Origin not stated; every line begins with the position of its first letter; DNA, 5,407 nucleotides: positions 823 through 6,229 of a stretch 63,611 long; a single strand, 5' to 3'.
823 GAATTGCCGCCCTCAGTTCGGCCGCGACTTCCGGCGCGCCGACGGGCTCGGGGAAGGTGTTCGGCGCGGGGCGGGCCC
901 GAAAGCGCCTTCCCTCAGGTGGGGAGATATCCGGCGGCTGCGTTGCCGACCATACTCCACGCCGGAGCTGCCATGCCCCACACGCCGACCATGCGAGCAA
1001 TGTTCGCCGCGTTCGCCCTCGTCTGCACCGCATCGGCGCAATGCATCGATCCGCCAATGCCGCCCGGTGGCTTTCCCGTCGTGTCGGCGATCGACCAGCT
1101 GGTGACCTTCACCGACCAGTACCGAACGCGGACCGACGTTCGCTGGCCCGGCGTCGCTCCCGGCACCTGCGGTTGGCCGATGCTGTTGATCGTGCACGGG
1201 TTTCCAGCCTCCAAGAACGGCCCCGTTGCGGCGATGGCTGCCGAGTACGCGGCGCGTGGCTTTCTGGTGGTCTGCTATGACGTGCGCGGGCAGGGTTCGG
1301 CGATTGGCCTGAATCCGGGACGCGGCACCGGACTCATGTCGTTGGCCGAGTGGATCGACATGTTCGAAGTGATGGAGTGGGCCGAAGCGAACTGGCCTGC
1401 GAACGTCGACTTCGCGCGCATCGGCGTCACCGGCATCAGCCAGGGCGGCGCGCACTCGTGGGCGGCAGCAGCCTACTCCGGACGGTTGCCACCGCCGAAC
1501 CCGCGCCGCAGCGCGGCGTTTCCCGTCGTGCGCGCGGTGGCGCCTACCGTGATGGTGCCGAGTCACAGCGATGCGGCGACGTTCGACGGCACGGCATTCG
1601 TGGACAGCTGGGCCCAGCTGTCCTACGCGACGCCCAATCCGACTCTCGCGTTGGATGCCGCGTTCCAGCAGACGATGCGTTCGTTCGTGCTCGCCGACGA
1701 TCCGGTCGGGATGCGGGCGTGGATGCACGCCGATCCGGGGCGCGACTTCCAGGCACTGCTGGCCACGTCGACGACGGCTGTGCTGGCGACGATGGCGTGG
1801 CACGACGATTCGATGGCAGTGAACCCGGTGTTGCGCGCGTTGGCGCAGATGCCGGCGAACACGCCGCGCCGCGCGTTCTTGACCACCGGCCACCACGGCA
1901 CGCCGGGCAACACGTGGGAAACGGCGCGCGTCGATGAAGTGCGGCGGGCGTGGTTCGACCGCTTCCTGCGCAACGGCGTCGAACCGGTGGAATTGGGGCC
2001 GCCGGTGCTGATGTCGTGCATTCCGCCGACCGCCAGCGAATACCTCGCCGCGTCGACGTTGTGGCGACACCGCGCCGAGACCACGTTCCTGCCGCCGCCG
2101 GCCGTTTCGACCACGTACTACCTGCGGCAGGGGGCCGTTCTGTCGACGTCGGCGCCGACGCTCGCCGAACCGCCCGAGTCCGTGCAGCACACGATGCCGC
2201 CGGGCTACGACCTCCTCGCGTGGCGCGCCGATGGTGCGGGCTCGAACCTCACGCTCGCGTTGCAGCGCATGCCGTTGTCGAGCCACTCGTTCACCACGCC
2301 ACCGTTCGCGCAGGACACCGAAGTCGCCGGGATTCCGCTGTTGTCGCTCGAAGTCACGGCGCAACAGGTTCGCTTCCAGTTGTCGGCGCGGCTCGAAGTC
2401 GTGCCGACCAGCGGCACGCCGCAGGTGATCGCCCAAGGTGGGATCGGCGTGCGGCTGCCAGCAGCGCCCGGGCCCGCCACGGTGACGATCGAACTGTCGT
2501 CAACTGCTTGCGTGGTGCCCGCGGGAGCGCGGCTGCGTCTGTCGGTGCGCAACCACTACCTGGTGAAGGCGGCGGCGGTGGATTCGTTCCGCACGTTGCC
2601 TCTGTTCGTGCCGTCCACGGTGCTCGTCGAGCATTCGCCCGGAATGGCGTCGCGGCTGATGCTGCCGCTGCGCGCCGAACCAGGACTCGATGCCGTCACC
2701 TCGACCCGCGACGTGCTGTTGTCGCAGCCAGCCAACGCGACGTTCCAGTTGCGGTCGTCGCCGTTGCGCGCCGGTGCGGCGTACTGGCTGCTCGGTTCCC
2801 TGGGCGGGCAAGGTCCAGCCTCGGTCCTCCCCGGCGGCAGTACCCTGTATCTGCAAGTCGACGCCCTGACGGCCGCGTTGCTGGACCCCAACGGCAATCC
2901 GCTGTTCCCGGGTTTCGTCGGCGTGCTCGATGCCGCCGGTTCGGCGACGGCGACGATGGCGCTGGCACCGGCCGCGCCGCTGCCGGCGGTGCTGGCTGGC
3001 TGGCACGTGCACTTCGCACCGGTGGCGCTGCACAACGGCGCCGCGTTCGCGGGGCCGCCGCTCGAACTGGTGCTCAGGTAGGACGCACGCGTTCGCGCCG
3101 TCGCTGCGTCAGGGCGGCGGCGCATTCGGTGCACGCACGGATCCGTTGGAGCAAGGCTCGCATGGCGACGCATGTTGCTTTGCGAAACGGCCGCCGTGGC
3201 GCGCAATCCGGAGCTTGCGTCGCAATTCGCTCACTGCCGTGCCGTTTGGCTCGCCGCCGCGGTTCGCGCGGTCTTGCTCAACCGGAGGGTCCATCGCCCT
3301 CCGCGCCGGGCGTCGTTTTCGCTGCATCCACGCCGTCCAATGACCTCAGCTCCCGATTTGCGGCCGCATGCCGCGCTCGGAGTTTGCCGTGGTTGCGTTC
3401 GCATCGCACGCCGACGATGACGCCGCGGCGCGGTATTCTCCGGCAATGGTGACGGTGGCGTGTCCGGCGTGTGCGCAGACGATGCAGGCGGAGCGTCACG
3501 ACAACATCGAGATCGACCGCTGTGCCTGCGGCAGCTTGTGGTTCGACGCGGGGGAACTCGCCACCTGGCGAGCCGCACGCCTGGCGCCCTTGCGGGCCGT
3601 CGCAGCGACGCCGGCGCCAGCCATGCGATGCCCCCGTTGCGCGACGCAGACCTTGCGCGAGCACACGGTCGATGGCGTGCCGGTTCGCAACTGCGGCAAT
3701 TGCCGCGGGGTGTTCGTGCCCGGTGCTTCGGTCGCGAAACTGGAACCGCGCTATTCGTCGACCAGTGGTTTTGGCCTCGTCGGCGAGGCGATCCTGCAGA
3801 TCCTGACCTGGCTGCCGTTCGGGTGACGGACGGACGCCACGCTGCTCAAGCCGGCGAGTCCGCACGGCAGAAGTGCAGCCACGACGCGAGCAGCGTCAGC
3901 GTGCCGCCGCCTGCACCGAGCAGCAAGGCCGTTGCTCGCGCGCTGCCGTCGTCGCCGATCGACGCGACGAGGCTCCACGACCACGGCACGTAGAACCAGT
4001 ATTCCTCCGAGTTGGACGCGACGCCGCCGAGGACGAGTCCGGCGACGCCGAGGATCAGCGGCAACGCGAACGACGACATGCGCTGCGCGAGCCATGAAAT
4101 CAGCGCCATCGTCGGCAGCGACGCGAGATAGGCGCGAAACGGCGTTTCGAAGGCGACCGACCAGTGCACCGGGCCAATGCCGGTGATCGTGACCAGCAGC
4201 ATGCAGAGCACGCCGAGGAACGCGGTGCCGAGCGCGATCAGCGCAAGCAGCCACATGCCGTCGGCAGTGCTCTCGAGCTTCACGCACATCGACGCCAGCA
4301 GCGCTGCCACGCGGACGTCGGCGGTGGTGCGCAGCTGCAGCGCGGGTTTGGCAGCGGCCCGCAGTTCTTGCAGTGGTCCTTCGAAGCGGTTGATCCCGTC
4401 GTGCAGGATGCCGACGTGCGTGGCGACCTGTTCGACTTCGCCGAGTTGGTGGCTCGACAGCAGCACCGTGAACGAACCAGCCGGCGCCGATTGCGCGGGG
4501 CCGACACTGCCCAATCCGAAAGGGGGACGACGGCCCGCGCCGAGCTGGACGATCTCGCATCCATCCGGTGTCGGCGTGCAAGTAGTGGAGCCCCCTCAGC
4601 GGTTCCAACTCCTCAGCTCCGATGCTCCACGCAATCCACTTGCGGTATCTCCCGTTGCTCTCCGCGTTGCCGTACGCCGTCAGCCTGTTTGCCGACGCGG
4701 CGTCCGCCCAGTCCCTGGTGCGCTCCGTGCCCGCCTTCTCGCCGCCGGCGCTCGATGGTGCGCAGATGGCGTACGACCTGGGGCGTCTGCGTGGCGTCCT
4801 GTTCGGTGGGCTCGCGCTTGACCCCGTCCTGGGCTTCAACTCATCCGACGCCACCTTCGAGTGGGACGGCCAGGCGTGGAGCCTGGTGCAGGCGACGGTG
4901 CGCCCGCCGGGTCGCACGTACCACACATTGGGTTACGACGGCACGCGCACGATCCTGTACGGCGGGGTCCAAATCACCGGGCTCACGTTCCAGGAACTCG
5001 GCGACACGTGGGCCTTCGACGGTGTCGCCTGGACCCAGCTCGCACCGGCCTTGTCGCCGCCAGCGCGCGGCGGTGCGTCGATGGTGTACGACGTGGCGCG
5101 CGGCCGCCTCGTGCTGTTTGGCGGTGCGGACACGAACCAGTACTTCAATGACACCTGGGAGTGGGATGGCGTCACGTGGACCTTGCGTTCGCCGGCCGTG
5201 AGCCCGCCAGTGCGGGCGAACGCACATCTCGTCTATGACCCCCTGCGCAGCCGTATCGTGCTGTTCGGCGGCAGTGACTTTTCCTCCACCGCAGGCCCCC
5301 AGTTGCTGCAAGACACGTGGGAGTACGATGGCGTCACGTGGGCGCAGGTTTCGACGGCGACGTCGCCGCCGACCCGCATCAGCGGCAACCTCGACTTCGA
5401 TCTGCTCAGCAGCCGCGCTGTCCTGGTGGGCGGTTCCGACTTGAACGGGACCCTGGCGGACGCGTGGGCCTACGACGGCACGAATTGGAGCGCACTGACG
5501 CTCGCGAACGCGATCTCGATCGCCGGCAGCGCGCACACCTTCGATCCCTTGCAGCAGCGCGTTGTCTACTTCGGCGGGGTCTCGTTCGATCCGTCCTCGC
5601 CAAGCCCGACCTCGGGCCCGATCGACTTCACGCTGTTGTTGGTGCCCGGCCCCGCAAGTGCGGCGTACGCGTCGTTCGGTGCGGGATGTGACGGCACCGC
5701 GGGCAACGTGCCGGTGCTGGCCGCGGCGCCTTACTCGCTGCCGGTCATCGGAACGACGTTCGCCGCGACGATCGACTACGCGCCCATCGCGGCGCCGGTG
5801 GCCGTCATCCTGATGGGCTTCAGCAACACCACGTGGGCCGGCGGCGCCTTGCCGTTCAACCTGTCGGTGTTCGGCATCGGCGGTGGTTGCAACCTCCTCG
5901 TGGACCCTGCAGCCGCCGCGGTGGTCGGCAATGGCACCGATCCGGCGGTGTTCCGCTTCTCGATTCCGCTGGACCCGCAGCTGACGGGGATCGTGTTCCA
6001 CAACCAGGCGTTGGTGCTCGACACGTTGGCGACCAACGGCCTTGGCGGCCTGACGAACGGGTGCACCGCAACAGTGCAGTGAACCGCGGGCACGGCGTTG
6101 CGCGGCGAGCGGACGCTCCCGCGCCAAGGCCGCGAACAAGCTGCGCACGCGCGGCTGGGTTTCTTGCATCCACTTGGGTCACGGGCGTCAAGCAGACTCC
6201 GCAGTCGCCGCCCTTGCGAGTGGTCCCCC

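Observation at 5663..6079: A ~120-140 aa C-terminal module recurs on six otherwise unrelated secreted proteins (candidate lineage-specific sorting/anchoring tag)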

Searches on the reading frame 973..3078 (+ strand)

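Call 4: search_protein_families(library=pfam, proteins=[window:973-3078:+], max_evalue=1)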
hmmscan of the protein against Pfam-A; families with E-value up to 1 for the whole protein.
window:973-3078:+ (702 aa): 9 families
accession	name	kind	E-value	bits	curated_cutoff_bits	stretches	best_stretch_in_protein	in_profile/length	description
PF08530.16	PepX_C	-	8e-17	62.3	22.5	1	366-529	20-180/217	X-Pro dipeptidyl-peptidase C-terminal non-catalytic domain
PF02129.25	Peptidase_S15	-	8.7e-11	42.4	23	1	54-309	7-261/262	X-Pro dipeptidyl-peptidase (S15 family)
PF00561.26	Abhydrolase_1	-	6.4e-08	33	25.8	1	69-169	1-90/245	alpha/beta hydrolase fold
PF05448.18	AXE1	-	4.8e-05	22.7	21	1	68-170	83-198/321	Acetyl xylan esterase (AXE1)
PF12146.15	Hydrolase_4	-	0.00018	21.4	27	1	71-166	7-94/239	Serine aminopeptidase, S33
PF00326.27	Peptidase_S9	-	0.0037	17.2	22.6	1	92-167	10-83/213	Prolyl oligopeptidase family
PF12740.14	PETase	-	0.0066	16.3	28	1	59-219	47-198/263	PET hydrolase-like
PF07859.19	Abhydrolase_3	-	0.012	15.8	25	1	129-170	51-93/210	alpha/beta hydrolase fold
PF22244.2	GCE_fung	-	0.14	12.4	27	0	138-172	95-129/231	Glucuronyl esterase, fungi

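Call 5: search_protein_families(library=ncbifam, proteins=[window:973-3078:+], max_evalue=1)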
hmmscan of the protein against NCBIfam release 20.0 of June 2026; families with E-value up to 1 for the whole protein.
window:973-3078:+ (702 aa): 5 families
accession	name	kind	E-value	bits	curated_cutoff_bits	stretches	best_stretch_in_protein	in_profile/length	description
TIGR00976.1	CocE_NonD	subfamily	9.4e-15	54.6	66.3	2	260-525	225-501/550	CocE/NonD family hydrolase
NF047920.1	lactonase_UilS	equivalog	1.5e-09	38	400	1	69-169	25-119/285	UilS family quorum-quenching N-acyl-homoserine lactonase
NF003780.0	PRK05371.1-1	subfamily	2.7e-05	22.8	642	1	269-525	308-552/594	Xaa-Pro dipeptidyl-peptidase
NF004514.1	PRK05855.1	equivalog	0.0019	16.8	455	1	64-111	18-63/578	SDR family oxidoreductase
TIGR03502.1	lipase_Pla1_cef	subfamily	0.023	12.9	383.9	1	65-104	443-481/790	VolA/Pla-1 family phospholipase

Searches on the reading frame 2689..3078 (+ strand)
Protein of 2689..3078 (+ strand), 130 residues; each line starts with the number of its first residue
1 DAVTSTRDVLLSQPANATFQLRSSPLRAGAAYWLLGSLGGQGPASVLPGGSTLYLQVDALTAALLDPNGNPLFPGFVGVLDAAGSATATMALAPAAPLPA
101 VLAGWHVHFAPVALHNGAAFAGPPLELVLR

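Call 54: find_homologous_proteins(query=window:2689-3078:+, max_evalue=0.01)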
Query window:2689-3078:+ (130 aa): 5 proteins with E <= 0.01 among 400 candidates.
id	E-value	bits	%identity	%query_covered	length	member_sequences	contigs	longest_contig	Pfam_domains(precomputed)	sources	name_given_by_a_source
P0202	5.5e-75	268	100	100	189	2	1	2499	-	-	-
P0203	2.8e-58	214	79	100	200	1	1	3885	-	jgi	jgi:hypothetical protein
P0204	2.7e-42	162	66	100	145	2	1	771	-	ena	-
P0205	2.1e-40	156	65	100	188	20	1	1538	-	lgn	-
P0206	1.3e-20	92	66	55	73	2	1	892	-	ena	-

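Call 70: predict_structure(alignment_id=A8)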
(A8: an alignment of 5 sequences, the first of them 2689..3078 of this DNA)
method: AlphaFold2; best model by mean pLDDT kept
length: 130 residues; sequences in the alignment: 5
mean_pLDDT: 51.0   pTM: 0.43
mean pLDDT of the five models: 51.0, 49.5, 42.0, 41.6, 34.6
residues with pLDDT >= 90: 0; 70-90: 6; 50-70: 71; < 50: 53
segments of 3 or more residues with pLDDT < 50: 1-13, 37-63, 117-123, 127-129
pLDDT, mean of each block of 10 residues (from residue 1): 35 57 66 52 31 30 49 60 69 57 53 53 49
secondary structure, 60 per line:
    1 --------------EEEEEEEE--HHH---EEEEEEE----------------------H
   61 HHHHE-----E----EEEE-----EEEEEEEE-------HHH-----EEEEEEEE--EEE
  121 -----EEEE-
elements in order: E15-22 E31-37 H60-64 E76-79 E85-92 E108-115 E118-120 E126-129
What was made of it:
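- Tried and rejected: That is too poor for a fold search (call 70).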

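Call 80: find_related_loci(query=A6, collection=metagenome_contigs, flank=2500)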
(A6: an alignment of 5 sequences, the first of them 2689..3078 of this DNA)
Query A6 (130 aa) in metagenome_contigs; peptide patterns used: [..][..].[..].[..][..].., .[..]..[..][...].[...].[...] (x = any residue, [..] = any of these).
523 stretches matched a pattern; 10 encode a relative of the query (tblastn E <= 1e-3); 10 distinct loci.
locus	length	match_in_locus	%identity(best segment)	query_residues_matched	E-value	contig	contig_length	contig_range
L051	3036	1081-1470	71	1-130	8e-53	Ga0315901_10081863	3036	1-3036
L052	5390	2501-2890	71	1-130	2e-52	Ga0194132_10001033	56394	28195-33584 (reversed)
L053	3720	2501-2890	68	1-130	1e-50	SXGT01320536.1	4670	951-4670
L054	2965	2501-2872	36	4-127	1e-12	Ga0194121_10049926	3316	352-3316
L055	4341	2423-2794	36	4-127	1e-12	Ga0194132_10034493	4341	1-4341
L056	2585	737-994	43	23-110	2e-10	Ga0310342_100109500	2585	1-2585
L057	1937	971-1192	47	18-92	4e-7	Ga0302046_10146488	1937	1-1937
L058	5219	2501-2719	35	19-92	3e-6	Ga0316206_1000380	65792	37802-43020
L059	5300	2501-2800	34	11-115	8e-6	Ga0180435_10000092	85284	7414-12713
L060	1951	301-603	37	11-114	7e-6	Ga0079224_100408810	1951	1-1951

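Call 84: search_protein_families(library=pfam, proteins=[L052:725-2890:+, L054:1256-2893:+, L056:2-1057:+, L057:2-1318:+, L058:1790-2839:+, L059:1529-3382:+, L060:1-660:+], max_evalue=0.01)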
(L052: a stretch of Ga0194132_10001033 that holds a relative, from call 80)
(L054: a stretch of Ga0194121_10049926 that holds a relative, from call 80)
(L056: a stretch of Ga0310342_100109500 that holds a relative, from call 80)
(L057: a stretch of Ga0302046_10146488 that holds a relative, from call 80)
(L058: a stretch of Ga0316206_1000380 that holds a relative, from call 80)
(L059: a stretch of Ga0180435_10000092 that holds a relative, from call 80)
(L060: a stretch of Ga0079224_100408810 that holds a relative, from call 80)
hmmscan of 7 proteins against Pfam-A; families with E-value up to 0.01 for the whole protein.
L052:725-2890:+ (722 aa): 8 families
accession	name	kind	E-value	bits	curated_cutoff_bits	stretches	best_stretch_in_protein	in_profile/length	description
PF08530.16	PepX_C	-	4.4e-13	50.1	22.5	1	386-546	20-177/217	X-Pro dipeptidyl-peptidase C-terminal non-catalytic domain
PF02129.25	Peptidase_S15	-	2.1e-10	41.1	23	1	68-187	1-114/262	X-Pro dipeptidyl-peptidase (S15 family)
PF00326.27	Peptidase_S9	-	6.3e-08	32.8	22.6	1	112-187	10-83/213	Prolyl oligopeptidase family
PF05448.18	AXE1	-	1.3e-07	31.2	21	1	88-191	83-199/321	Acetyl xylan esterase (AXE1)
PF00561.26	Abhydrolase_1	-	4.8e-07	30.1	25.8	1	89-188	1-89/245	alpha/beta hydrolase fold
PF12146.15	Hydrolase_4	-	0.0011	18.8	27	1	91-186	7-94/239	Serine aminopeptidase, S33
PF22244.2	GCE_fung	-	0.004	17.4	27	0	74-192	14-129/231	Glucuronyl esterase, fungi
PF12740.14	PETase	-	0.0089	15.9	28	0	61-192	30-149/263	PET hydrolase-like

L054:1256-2893:+ (546 aa): 1 family
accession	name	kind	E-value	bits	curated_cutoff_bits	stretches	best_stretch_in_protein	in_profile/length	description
PF00704.34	Glyco_hydro_18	-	7.8e-91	305.5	29.6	1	31-395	1-317/317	Glycosyl hydrolases family 18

L056:2-1057:+ (352 aa): 0 families

L057:2-1318:+ (439 aa): 0 families

L058:1790-2839:+ (350 aa): 0 families

L059:1529-3382:+ (618 aa): 2 families
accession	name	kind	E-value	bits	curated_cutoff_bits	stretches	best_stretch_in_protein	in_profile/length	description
PF04231.19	Endonuclease_1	-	1e-31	110.9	25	1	58-301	5-235/235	Endonuclease I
PF00932.25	LTD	-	1.7e-15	57.8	34.3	1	448-552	5-94/109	Lamin Tail Domain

L060:1-660:+ (220 aa): 0 families

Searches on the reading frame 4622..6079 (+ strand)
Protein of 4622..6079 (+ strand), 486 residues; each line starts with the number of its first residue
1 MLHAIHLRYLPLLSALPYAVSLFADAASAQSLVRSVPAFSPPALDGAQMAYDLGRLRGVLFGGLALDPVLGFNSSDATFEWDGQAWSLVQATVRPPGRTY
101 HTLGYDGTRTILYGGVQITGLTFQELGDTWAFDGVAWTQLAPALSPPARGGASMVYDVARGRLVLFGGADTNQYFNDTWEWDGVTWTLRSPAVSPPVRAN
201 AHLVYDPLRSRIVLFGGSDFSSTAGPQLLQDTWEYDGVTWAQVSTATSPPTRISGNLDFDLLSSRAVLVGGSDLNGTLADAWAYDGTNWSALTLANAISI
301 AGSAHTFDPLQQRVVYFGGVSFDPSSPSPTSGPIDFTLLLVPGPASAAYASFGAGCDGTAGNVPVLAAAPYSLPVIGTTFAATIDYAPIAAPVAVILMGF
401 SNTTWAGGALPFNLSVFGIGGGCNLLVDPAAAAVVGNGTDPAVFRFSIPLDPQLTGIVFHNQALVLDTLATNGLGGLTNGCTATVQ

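Call 4: search_protein_families(library=pfam, proteins=[window:4622-6079:+], max_evalue=1)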
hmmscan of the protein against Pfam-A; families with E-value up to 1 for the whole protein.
window:4622-6079:+ (486 aa): 9 families
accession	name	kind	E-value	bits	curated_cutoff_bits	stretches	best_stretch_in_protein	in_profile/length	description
PF24681.1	Kelch_KLHDC2_KLHL20_DRC7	-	9.5e-25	87.6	50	2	145-319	47-221/221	KLHDC2/KLHL20/DRC7 Kelch-repeats domain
PF13415.12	Kelch_3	-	7.8e-18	64.6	22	2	161-205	2-47/48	Galactose oxidase, central domain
PF24981.1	Beta-prop_ATRN-LZTR1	-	1.6e-13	51.1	50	1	77-249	18-201/289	Attractin/LZTR1 beta-propeller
PF13418.12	Kelch_4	-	4.5e-12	46.2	21.6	1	148-182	1-35/49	Galactose oxidase, central domain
PF07646.21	Kelch_2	-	7.8e-09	35.5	21.3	1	154-193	5-46/48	Kelch motif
PF13964.12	Kelch_6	-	5e-05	23.6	25.3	1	159-188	10-40/50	Kelch motif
PF24996.1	NANM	-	0.0027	17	45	1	209-274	63-127/350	N-acetylneuraminate epimerase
PF13854.13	Kelch_HCF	-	0.088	12.5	113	0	95-169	64-140/345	Host cell factor, Kelch-repeats domain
PF01344.31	Kelch_1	-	0.2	11.6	20.1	0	160-182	11-33/46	Kelch motif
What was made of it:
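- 5660..6079 (+): Module copy 1, the C-terminal 139 aa of the Kelch-propeller protein (gene 4622-6082). It contains FGAGC, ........, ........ and GIGGGC. Kelch Pfam hits cover aa 77-319 (call 4).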

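Call 5: search_protein_families(library=ncbifam, proteins=[window:4622-6079:+], max_evalue=1)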
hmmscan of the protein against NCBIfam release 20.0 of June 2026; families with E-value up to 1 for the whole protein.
window:4622-6079:+ (486 aa): 3 families
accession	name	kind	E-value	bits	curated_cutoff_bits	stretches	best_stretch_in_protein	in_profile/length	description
TIGR03547.1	muta_rot_YjhT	subfamily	5.5e-06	25.8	256.35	1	208-274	62-129/346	YjhT family mutarotase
NF010730.0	PRK14131.1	subfamily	0.00043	19.1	416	1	206-274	89-158/384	N-acetylneuraminate epimerase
NF008676.0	PRK11689.1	equivalog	0.045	12.9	194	1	336-384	218-264/297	aromatic amino acid DMT transporter YddG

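Call 60: find_encoding_contigs(protein=window:4622-6079:+, flank=1000, max_places=4)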
Protein window:4622-6079:+ (486 aa): 1 contig read that carries it; 1 place shown.
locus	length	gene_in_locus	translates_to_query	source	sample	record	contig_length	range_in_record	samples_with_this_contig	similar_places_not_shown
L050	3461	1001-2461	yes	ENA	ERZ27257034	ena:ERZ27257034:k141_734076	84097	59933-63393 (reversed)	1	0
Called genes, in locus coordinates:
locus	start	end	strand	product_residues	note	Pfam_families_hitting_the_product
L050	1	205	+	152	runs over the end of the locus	PF13453:Zn_ribbon_TFIIB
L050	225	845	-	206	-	-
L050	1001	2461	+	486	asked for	PF13415:Beta-prop_FBX42, PF24981:Beta-prop_ATRN-LZTR1, PF07646:Kelch_2 (faint), PF24681:Kelch_KLHDC2_KLHL20_DRC7, PF13415:Beta-prop_FBX42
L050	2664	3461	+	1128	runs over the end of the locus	PF04542:Sigma70_r2, PF08281:Sigma70_r4_2 (faint), PF13620:CarboxypepD_reg (faint)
